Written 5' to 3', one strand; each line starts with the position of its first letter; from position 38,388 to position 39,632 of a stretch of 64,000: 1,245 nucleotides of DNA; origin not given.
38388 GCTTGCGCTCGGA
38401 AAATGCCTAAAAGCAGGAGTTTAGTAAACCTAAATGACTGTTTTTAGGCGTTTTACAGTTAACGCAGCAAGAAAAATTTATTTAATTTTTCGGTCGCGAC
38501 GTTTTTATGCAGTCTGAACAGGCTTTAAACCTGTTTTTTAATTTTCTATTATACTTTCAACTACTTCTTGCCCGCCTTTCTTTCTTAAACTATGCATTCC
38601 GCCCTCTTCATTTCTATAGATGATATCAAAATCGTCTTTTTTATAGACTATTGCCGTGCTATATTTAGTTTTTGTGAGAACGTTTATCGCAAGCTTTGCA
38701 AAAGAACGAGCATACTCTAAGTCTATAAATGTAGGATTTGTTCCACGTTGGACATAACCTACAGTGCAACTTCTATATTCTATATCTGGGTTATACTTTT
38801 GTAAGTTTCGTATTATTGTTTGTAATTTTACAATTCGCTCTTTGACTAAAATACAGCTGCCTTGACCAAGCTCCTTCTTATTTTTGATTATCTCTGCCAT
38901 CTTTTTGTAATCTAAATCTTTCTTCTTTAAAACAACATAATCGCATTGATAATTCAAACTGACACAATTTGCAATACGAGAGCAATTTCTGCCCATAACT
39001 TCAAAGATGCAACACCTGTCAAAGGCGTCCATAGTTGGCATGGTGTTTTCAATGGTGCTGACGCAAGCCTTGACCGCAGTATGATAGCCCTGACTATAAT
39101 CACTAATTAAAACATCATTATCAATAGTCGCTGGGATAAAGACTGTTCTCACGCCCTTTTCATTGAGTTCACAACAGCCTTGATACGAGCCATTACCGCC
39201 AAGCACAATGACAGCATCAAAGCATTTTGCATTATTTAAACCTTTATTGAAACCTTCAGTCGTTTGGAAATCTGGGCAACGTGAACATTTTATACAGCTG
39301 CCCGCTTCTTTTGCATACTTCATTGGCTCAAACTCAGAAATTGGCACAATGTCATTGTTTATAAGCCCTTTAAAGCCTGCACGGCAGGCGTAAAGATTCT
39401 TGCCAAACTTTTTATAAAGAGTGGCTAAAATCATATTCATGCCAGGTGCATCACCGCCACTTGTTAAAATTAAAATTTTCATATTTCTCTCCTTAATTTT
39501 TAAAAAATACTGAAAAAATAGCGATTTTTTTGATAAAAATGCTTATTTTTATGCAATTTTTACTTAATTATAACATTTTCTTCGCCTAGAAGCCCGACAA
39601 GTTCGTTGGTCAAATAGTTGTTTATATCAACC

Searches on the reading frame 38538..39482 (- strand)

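Call 51: search_protein_families(library=pfam, proteins=[window:38538-39482:-])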
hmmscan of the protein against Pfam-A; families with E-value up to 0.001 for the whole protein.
window:38538-39482:- (314 aa): 1 family
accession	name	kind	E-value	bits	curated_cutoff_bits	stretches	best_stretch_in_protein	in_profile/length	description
PF00365.25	PFK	-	1.3e-58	199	30.9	1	2-268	1-276/277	Phosphofructokinase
